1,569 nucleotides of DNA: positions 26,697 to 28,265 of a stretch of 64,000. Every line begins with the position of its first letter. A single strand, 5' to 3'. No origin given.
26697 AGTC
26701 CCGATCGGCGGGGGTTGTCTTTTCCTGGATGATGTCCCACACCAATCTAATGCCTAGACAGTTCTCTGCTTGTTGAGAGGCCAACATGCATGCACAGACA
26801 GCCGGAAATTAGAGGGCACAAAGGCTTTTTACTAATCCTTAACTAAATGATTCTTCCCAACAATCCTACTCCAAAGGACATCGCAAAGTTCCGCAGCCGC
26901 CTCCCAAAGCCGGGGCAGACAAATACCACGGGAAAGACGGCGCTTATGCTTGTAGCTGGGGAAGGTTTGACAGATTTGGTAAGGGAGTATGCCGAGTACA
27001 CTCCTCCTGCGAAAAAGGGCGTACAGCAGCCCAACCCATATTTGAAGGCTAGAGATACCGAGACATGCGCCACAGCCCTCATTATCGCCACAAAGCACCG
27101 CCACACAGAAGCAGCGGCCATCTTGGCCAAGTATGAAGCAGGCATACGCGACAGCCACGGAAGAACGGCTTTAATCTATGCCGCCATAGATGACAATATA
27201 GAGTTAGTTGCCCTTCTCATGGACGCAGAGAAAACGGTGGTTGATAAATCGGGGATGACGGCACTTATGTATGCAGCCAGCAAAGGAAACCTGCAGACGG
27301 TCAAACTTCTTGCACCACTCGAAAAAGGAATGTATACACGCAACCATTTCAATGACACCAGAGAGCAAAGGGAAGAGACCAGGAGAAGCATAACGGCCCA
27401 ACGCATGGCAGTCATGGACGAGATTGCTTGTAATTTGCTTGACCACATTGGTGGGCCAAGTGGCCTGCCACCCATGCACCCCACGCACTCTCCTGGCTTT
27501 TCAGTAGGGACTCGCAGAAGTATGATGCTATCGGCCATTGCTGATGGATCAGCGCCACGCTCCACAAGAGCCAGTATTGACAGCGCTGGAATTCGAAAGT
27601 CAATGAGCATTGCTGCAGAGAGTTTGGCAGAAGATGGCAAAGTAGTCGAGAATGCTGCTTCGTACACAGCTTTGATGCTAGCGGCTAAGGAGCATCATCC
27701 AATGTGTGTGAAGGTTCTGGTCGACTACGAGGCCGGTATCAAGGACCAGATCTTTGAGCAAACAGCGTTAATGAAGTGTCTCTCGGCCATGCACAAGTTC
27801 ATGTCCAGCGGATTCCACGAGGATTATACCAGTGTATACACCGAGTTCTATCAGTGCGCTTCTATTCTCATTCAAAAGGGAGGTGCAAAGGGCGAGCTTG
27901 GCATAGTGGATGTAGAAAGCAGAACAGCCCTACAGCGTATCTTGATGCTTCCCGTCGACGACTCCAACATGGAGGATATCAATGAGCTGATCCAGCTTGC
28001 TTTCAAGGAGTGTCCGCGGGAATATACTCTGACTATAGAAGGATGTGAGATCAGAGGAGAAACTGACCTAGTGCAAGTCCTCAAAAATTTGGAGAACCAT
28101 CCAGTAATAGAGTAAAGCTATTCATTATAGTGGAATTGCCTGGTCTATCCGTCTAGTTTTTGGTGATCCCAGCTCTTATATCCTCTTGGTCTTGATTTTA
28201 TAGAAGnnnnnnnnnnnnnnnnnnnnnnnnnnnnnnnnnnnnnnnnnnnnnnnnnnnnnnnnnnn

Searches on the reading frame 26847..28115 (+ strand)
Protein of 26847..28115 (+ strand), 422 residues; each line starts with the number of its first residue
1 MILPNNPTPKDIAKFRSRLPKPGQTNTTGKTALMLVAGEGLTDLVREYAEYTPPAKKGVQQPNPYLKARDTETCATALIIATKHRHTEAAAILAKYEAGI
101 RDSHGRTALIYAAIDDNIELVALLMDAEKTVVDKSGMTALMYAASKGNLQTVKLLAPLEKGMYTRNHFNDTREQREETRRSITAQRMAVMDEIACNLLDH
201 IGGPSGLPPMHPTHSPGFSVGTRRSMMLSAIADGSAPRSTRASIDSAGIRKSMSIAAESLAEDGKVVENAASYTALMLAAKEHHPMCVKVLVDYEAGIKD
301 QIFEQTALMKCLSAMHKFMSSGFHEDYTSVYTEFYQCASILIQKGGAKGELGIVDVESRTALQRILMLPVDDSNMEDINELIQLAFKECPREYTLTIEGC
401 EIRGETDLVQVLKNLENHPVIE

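Call 12: list_cluster_members(proteins=[window:26847-28115:+, window:25570-26787:-, window:38477-41434:+, window:46068-48542:+, window:53077-54543:-, window:56479-59097:+, window:60138-62459:+, window:59098-60141:+, window:54418-55500:+, window:44672-45361:-])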
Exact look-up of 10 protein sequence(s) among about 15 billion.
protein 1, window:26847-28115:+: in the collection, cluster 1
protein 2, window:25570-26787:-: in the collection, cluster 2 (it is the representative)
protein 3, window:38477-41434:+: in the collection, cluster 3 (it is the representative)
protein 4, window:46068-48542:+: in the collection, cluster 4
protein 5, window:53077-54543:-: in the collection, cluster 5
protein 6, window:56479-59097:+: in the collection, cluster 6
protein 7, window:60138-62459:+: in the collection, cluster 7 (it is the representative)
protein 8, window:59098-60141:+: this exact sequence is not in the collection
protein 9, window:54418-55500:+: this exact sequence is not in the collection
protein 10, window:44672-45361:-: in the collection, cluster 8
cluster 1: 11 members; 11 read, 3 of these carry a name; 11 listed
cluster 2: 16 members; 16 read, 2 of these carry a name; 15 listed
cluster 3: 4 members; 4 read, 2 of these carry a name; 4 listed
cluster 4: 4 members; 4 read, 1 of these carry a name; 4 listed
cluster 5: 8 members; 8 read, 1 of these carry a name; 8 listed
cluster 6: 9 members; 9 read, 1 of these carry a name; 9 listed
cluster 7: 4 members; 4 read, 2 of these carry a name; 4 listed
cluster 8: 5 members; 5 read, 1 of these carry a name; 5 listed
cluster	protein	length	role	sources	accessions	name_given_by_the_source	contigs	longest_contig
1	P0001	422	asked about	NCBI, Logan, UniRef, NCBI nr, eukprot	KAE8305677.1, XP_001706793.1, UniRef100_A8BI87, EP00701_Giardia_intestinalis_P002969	Ankyrin repeat protein 1 [Giardia duodenalis] | Ankyrin repeat protein 1 n=1 Tax=Giardia intestinalis (strain ATCC 50803 / WB clone C6) ... | Ankyrin repeat protein 1 [Giardia intestinalis]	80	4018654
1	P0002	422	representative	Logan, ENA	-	-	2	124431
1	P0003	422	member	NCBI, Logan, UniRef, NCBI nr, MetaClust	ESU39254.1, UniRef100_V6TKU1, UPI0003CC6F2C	Ankyrin repeat protein [Giardia duodenalis] | Ankyrin repeat protein n=1 Tax=Giardia intestinalis TaxID=5741 RepID=V6TKU1_GIAIN | Ankyrin repeat protein [Giardia intestinalis]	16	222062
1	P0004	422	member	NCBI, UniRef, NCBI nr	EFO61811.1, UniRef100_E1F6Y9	Protein 21.1 [Giardia lamblia P15] | Protein 21.1 n=1 Tax=Giardia intestinalis (strain P15) TaxID=658858 RepID=E1F6Y9_GIAIA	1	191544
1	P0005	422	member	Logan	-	-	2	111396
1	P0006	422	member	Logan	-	-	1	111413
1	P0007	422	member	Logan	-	-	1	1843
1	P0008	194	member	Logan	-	-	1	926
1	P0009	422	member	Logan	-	-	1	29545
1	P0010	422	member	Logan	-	-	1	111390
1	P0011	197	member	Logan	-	-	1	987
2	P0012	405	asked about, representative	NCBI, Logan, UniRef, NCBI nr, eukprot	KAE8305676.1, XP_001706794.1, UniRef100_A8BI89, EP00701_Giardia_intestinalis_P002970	hypothetical protein GL50803_0016700 [Giardia duodenalis] | Uncharacterized protein n=1 Tax=Giardia intestinalis (strain ATCC 50803 / WB clone C6) ... | hypothetical protein GL50803_0016700 [Giardia intestinalis]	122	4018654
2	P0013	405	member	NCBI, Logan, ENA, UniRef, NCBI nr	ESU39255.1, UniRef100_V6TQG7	Hypothetical protein DHA2_151010 [Giardia duodenalis] | Uncharacterized protein n=1 Tax=Giardia intestinalis TaxID=5741 RepID=V6TQG7_GIAIN | Hypothetical protein DHA2_151010 [Giardia intestinalis]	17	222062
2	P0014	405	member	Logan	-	-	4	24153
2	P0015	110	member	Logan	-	-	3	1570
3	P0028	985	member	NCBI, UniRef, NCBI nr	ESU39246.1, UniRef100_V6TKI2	Hypothetical protein DHA2_151001 [Giardia duodenalis] | DUF4485 domain-containing protein n=1 Tax=Giardia intestinalis TaxID=5741 ... | Hypothetical protein DHA2_151001 [Giardia intestinalis]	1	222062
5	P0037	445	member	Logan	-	-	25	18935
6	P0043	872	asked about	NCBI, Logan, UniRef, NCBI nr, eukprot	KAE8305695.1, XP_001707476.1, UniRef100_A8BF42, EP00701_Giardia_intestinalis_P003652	hypothetical protein GL50803_0016690 [Giardia duodenalis] | Uncharacterized protein n=1 Tax=Giardia intestinalis (strain ATCC 50803 / WB clone C6) ... | hypothetical protein GL50803_0016690 [Giardia intestinalis]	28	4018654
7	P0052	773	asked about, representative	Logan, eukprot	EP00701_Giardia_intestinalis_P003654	XP_001707478.1 Hypothetical protein GL50803_25075 [Giardia lamblia ATCC 50803]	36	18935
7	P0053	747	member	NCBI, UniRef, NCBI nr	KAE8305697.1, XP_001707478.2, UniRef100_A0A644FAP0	hypothetical protein GL50803_0025075 [Giardia duodenalis] | Uncharacterized protein n=1 Tax=Giardia intestinalis (strain ATCC 50803 / WB clone C6) ... | hypothetical protein GL50803_0025075 [Giardia intestinalis]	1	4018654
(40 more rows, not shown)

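Call 14: find_encoding_contigs(protein=P0028, flank=10000, max_places=4)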
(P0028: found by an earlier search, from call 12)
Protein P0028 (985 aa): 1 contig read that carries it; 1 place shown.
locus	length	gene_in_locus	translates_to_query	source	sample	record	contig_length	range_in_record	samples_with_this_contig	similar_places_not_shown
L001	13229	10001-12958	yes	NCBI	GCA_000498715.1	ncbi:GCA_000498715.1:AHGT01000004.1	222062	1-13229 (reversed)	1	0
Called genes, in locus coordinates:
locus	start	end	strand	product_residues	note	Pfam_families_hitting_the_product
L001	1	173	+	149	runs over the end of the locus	PF00808:CBFD_NFYB_HMF (faint), PF00125:Histone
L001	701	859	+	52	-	-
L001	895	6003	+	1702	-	-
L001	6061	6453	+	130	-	PF00808:CBFD_NFYB_HMF (faint), PF00125:Histone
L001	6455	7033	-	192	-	PF04101:Glyco_tran_28_C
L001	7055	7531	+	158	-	PF01641:SelR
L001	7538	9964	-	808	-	PF06733:DEAD_2, PF13307:Helicase_C_2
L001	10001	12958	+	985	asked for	PF14846:DUF4485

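Call 15: find_encoding_contigs(protein=P0037, flank=10000, max_places=8)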
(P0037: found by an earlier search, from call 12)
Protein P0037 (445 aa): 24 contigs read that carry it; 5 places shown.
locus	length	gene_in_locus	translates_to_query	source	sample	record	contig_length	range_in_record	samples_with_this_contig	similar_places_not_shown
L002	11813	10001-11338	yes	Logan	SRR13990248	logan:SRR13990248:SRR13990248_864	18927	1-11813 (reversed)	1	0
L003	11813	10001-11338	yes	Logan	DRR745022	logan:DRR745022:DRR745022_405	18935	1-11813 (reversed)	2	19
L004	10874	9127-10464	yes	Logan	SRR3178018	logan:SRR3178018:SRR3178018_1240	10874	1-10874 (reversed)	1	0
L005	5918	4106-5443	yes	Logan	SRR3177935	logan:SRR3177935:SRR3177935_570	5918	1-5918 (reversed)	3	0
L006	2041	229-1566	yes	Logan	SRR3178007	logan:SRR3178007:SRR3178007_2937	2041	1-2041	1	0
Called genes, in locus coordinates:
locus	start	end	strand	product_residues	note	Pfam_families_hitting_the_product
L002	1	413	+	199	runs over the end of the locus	PF13920:zf-C3HC4_3, PF13639:zf-RING_2 (weak)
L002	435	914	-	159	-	-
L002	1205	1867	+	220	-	-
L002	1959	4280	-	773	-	-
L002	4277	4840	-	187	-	-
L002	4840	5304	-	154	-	-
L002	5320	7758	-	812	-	-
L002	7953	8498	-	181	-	-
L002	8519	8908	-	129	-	-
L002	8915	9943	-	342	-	PF04665:Pox_A32 (faint)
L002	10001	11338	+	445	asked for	-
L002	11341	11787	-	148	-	-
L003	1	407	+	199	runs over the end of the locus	PF13920:zf-C3HC4_3, PF13639:zf-RING_2 (weak)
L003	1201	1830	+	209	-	-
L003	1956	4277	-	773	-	-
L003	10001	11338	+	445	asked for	-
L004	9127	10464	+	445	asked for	-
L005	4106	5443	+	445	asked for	-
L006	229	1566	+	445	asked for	-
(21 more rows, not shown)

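Call 21: find_encoding_contigs(protein=P0053, flank=10000, max_places=3)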
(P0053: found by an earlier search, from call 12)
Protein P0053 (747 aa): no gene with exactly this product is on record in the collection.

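Call 22: find_encoding_contigs(protein=P0052, flank=10000, max_places=6)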
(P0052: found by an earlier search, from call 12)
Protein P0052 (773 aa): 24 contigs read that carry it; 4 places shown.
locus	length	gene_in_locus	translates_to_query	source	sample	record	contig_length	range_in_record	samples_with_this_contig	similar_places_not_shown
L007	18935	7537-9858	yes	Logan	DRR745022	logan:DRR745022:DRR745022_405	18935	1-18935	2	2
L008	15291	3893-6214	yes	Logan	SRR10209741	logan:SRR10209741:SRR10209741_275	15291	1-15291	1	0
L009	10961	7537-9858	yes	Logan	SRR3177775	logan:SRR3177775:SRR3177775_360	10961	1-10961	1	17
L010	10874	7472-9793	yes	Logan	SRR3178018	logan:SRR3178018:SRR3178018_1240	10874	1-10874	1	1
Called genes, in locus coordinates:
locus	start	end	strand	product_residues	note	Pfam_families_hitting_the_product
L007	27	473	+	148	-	-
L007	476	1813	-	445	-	-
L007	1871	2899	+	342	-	PF04665:Pox_A32 (faint)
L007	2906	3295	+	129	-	-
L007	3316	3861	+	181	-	-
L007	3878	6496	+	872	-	-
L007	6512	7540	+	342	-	-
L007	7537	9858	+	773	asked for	-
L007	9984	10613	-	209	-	-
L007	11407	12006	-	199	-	PF13920:zf-C3HC4_3, PF13639:zf-RING_2 (weak)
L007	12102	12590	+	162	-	-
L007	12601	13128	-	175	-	-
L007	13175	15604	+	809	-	-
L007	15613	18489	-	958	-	-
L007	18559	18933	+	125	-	?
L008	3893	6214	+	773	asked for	-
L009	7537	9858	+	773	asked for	-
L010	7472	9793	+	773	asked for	-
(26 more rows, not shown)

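Call 24: find_encoding_contigs(protein=P0043, flank=10000, max_places=4)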
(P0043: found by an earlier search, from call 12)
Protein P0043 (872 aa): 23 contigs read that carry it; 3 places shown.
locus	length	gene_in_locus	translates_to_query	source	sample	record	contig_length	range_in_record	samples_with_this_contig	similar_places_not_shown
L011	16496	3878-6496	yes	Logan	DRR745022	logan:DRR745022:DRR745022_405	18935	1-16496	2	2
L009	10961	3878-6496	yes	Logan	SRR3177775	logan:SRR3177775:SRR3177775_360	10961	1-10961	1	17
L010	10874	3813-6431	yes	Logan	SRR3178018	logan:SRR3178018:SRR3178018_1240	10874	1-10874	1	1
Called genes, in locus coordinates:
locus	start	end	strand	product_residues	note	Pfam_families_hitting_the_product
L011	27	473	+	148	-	-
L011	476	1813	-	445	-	-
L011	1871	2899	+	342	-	PF04665:Pox_A32 (faint)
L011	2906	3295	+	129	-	-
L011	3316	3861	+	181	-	-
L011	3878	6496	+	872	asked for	-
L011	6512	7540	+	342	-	-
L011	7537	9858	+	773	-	-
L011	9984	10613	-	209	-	-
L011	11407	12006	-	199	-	PF13920:zf-C3HC4_3, PF13639:zf-RING_2 (weak)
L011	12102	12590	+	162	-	-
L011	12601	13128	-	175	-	-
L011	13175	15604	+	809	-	-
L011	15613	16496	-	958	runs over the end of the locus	-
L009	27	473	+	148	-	-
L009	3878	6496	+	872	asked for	-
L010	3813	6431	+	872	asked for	-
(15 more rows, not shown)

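Call 80: search_protein_families(library=pfam, proteins=[L007:12102-12590:+, L007:12601-13128:-], max_evalue=0.01)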
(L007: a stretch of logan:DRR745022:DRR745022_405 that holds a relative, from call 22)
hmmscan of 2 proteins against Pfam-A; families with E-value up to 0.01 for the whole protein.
L007:12102-12590:+ (162 aa): 0 families

L007:12601-13128:- (175 aa): 0 families
